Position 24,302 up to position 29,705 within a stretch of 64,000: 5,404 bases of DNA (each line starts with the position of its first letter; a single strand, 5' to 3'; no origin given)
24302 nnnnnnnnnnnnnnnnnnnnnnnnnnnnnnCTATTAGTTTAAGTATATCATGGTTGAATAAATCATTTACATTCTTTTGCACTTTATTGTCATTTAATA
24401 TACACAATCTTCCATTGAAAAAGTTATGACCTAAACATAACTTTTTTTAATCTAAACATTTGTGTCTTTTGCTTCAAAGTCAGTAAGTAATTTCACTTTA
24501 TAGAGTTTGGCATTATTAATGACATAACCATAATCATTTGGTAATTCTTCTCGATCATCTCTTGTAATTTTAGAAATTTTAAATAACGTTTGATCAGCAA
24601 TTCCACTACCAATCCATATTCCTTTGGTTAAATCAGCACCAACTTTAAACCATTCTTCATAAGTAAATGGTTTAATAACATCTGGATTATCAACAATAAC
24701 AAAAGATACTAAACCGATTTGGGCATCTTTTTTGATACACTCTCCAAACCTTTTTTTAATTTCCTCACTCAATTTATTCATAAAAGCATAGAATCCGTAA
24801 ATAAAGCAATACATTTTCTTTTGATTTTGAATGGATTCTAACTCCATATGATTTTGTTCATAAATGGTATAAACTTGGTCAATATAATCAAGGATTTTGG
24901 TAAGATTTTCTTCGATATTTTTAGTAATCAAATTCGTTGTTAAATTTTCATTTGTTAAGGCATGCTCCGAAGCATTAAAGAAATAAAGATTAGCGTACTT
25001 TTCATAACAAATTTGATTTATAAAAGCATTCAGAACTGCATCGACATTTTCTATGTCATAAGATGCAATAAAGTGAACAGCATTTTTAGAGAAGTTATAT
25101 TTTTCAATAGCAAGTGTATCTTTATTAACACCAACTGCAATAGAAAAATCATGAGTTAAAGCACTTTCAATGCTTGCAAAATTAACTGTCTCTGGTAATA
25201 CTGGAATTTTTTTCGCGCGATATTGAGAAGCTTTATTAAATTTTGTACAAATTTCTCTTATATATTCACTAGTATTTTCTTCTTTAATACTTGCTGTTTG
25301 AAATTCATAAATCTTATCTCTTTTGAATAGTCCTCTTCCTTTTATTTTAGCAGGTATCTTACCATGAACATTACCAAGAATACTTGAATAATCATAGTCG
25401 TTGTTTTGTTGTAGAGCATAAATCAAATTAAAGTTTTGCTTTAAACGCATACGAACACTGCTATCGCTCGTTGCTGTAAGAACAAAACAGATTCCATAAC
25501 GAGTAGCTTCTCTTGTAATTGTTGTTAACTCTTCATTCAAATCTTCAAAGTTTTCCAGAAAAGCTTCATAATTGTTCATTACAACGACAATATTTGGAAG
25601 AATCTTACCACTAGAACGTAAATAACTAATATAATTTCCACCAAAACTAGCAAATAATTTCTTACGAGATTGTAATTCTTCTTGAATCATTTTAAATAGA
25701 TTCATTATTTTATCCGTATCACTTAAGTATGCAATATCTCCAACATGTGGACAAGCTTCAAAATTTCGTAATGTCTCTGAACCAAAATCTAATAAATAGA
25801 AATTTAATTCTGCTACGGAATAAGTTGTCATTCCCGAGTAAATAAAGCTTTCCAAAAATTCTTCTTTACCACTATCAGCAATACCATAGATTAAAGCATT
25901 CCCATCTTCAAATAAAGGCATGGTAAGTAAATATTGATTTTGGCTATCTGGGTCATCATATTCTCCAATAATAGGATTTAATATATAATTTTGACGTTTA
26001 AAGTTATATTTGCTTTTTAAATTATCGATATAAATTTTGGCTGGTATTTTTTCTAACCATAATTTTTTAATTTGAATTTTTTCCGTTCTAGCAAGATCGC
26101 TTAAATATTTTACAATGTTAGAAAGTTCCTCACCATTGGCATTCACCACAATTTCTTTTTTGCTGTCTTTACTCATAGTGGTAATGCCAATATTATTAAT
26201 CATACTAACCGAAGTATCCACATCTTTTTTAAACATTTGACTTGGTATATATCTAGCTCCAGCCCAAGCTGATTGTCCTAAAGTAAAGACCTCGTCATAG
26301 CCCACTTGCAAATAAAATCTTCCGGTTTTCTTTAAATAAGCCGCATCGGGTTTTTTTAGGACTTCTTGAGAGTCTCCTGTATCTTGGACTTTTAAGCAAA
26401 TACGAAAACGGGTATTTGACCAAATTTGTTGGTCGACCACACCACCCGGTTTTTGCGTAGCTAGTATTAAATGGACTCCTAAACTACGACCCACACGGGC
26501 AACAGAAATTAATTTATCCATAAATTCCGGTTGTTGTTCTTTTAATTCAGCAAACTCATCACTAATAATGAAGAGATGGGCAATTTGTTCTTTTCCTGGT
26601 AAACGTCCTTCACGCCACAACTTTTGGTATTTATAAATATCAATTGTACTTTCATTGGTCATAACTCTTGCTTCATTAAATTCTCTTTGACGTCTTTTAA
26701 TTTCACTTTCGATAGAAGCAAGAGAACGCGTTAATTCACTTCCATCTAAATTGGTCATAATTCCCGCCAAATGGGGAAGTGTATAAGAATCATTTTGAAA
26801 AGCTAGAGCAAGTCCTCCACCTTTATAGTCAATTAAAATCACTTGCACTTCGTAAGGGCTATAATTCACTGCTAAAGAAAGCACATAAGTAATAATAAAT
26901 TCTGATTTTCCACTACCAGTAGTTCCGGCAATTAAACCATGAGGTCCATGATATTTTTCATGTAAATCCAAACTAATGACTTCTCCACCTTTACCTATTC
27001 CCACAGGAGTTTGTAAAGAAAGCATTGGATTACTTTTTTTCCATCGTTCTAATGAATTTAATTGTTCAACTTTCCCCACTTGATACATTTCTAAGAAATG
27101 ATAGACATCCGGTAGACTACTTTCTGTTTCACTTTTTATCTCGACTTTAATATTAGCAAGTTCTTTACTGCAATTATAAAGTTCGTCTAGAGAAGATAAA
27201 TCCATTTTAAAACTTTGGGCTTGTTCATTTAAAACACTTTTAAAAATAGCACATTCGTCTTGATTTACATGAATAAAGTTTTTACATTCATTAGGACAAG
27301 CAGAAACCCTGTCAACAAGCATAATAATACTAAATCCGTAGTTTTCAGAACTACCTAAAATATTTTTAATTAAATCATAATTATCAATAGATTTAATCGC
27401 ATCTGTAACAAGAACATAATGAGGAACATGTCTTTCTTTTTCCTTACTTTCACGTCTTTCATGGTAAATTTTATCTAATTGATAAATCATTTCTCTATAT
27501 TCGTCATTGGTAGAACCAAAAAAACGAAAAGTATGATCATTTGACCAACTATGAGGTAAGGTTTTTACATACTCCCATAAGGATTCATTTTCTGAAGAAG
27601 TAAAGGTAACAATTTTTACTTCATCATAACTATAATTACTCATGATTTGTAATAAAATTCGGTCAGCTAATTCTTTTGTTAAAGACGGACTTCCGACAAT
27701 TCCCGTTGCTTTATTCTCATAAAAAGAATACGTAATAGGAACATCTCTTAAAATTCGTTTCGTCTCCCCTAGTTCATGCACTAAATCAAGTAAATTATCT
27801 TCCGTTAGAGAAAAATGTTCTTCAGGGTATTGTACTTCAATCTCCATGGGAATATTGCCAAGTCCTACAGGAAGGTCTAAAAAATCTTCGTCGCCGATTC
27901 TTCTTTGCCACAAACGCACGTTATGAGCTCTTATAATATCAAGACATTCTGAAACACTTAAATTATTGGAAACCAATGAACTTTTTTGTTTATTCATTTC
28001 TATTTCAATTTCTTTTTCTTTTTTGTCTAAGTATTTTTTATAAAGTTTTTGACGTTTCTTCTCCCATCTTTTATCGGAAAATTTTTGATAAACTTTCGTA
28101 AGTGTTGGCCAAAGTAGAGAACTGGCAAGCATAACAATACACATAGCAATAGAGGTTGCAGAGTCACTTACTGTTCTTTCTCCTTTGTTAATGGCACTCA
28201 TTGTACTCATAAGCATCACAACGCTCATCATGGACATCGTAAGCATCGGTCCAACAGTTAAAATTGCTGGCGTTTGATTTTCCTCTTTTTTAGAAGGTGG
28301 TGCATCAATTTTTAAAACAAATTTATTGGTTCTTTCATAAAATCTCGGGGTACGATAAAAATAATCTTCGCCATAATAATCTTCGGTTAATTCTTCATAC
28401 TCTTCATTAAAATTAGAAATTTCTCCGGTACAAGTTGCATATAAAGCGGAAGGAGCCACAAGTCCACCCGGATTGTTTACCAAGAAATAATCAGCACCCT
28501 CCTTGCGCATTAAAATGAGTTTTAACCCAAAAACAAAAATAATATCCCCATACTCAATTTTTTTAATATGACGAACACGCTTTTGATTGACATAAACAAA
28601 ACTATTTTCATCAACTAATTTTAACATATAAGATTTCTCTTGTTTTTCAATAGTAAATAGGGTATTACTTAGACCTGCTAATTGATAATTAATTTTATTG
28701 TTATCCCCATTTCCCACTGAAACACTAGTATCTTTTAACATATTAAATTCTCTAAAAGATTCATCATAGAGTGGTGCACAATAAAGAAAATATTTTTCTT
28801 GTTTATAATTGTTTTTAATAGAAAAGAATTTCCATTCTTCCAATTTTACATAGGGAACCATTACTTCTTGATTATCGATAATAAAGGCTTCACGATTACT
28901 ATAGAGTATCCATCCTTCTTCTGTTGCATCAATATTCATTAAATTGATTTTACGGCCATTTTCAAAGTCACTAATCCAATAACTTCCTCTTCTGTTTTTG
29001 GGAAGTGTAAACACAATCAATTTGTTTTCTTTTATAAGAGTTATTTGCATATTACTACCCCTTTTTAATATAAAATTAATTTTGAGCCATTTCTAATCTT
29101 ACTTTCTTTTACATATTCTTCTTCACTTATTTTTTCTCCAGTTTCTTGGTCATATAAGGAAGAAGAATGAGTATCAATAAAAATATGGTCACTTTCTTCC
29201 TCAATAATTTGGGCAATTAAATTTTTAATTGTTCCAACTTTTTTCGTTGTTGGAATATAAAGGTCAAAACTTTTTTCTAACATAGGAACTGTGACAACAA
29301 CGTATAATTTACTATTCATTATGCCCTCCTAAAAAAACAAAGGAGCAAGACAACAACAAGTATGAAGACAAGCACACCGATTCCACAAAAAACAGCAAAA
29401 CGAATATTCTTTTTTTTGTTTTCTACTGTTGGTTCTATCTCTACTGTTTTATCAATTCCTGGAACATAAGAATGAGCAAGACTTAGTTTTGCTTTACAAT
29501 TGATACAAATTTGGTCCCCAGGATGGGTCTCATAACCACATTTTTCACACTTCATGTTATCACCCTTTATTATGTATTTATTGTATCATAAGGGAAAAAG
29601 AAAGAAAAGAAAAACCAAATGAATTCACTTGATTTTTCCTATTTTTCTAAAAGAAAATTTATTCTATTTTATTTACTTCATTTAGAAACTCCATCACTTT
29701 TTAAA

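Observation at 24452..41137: T7SSb-like locus with EssC and a YukD-like protein but no EsaA/EssA/EssB in the window, driven by a tandem-WXG100 gene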

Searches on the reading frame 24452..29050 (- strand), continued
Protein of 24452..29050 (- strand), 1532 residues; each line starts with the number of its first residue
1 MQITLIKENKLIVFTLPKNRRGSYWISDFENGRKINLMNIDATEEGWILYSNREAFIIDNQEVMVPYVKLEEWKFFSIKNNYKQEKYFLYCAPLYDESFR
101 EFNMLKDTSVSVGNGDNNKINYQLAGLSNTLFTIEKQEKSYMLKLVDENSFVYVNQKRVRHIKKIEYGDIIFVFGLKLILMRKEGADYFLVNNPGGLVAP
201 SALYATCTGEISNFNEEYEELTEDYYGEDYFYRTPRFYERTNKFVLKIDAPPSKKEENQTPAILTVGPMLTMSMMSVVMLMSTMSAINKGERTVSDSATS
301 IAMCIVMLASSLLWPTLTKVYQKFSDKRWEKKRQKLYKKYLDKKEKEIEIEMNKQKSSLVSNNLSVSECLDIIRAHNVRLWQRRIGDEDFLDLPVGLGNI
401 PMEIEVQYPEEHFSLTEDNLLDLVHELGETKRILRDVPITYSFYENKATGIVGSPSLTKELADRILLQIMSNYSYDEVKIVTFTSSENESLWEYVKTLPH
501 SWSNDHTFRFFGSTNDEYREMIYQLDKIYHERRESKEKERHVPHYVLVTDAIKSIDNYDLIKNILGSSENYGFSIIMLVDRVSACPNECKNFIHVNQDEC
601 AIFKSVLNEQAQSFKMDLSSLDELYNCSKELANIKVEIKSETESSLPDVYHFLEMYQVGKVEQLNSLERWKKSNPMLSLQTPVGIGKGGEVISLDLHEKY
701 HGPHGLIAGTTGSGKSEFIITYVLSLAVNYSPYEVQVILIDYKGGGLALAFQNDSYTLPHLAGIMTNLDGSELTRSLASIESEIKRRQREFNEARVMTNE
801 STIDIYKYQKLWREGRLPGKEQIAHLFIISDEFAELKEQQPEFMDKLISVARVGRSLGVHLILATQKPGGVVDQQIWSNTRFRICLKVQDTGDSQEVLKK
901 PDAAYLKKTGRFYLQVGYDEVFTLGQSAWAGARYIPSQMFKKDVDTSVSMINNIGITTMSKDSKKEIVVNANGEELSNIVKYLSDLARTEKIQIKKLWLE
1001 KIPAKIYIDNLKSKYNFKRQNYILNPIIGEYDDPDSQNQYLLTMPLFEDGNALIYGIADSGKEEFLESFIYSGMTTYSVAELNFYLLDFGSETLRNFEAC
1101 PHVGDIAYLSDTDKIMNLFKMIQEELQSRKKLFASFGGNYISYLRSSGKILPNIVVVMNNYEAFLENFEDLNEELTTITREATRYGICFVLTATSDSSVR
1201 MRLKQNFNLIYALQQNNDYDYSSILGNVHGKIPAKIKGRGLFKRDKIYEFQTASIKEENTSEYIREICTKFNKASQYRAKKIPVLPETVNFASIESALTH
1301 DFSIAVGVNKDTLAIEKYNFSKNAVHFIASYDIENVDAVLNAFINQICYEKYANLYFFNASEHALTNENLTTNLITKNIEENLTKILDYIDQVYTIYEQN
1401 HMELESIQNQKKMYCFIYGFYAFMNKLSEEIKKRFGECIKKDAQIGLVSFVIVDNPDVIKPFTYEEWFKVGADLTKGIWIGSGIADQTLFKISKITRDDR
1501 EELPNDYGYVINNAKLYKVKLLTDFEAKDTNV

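Call 78: search_protein_families(library=pfam, max_evalue=0.001, proteins=[L040:18012-18899:+, L040:18915-19682:+, L040:19707-21650:+, L040:21665-22108:+, L040:15497-17047:+, L040:14911-15666:+, L040:7143-8312:+, L040:8823-9626:+, L037:10556-10807:+, L040:9995-10700:+])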
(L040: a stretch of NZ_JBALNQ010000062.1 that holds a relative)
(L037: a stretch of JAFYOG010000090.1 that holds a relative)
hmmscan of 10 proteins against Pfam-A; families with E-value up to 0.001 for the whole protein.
L040:18012-18899:+ (295 aa): 3 families
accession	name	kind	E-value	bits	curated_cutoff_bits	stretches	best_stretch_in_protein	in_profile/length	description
PF00498.31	FHA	-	3e-13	50.4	20.7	1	220-285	2-66/67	FHA domain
PF19909.4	DUF6382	-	5.2e-09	36.4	26.7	1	8-111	53-156/163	Domain of unknown function (DUF6382)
PF16697.10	Yop-YscD_cpl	-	2e-05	25.2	33.2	1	208-292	8-90/94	Inner membrane component of T3SS, cytoplasmic domain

L040:18915-19682:+ (255 aa): 2 families
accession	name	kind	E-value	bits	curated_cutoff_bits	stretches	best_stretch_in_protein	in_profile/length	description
PF13672.11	PP2C_2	-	9e-12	45.4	24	1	15-213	9-185/209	Protein phosphatase 2C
PF00481.26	PP2C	-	3.4e-07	30.6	20.3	1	20-146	17-141/255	Protein phosphatase 2C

L040:19707-21650:+ (647 aa): 14 families
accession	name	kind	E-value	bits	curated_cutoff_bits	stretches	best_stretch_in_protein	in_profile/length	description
PF00069.31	Pkinase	-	1.6e-50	172.4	31.7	1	12-213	1-196/263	Protein kinase domain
PF07714.23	PK_Tyr_Ser-Thr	-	9e-30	104.3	23.1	1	14-210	3-201/258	Protein tyrosine and serine/threonine kinase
PF13174.12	TPR_6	-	2.4e-12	47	26.3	1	557-587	3-33/33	Tetratricopeptide repeat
PF07719.23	TPR_2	-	2.5e-09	37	27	0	555-586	2-33/34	Tetratricopeptide repeat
PF13414.12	TPR_11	-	2.4e-08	34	26.8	0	528-568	3-42/42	TPR repeat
PF00515.34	TPR_1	-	4.5e-08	33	27.8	0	557-586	4-33/34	Tetratricopeptide repeat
PF13424.12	TPR_12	-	6.5e-08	33.1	30.1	0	531-585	22-76/77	Tetratricopeptide repeat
PF13428.12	TPR_14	-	1.2e-07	32.2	23.5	0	557-597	4-44/44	Tetratricopeptide repeat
PF14559.12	TPR_19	-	8.6e-07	29.6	25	0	530-591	2-61/68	Tetratricopeptide repeat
PF13431.12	TPR_17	-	1.3e-06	28.6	24.4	0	577-604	2-29/34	Tetratricopeptide repeat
PF13181.12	TPR_8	-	5.4e-06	26.6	25.7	0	555-586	2-33/34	Tetratricopeptide repeat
PF03109.22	ABC1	-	1.9e-05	24.4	22.9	1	72-173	131-226/244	ABC1 atypical kinase-like domain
PF01636.29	APH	-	0.00017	21.9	23.2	0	129-161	160-197/239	Phosphotransferase enzyme family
PF13432.12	TPR_16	-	0.00026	21.8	32.7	0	561-600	4-43/65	Tetratricopeptide repeat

L040:21665-22108:+ (147 aa): 0 families

L040:15497-17047:+ (516 aa): 1 family
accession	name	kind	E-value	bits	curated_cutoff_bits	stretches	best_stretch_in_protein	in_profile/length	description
PF11187.14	Mbeg1-like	-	3.9e-05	23.6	21.1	1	188-231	61-104/224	Mbeg1-like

L040:14911-15666:+ (251 aa): 0 families

L040:7143-8312:+ (389 aa): 0 families

L040:8823-9626:+ (267 aa): 0 families

L037:10556-10807:+ (83 aa): 1 family
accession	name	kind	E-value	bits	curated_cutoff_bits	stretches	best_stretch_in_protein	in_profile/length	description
PF13240.11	Zn_Ribbon_1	-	0.00067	19.8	25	0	60-81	1-22/23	zinc-ribbon domain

L040:9995-10700:+ (235 aa): 2 families
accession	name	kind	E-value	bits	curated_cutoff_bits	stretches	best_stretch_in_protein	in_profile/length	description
PF00498.31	FHA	-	1.3e-18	67.6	20.7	1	111-174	1-66/67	FHA domain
PF16697.10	Yop-YscD_cpl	-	2e-10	41.2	33.2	1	97-174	5-83/94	Inner membrane component of T3SS, cytoplasmic domain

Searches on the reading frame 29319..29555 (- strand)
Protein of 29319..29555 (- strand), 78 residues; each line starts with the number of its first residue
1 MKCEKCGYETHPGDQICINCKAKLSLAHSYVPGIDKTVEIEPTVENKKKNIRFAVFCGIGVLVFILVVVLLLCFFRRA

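Call 4: search_protein_families(library=pfam, max_evalue=0.01, proteins=[window:29319-29555:-])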
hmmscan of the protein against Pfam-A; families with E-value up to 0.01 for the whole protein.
window:29319-29555:- (78 aa): 1 family
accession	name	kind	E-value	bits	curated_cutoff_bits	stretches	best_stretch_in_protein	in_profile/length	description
PF12773.13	DZR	-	0.00087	19.9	27.3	1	3-25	1-23/45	Double zinc ribbon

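Call 51: search_protein_families(library=ncbifam, max_evalue=0.01, proteins=[window:29319-29555:-])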
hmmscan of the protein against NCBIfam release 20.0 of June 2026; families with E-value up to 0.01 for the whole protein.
window:29319-29555:- (78 aa): 1 family
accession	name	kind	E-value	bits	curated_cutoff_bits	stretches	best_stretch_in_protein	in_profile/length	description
NF053815.1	teico_TcaA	equivalog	7.3e-06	25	550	1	2-72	3-68/463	membrane-associated protein TcaA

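Call 61: find_homologous_proteins(query=window:29319-29555:-, max_evalue=0.001)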
Query window:29319-29555:- (78 aa): 4 proteins with E <= 0.001 among 4 candidates.
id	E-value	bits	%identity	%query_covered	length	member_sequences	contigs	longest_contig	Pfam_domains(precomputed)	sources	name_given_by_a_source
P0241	9.5e-45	167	97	100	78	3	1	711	-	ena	-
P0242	6.2e-36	139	82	99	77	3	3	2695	-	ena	-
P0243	1.7e-23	100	62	99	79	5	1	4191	-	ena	-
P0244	1.1e-20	91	57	95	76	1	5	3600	-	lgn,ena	-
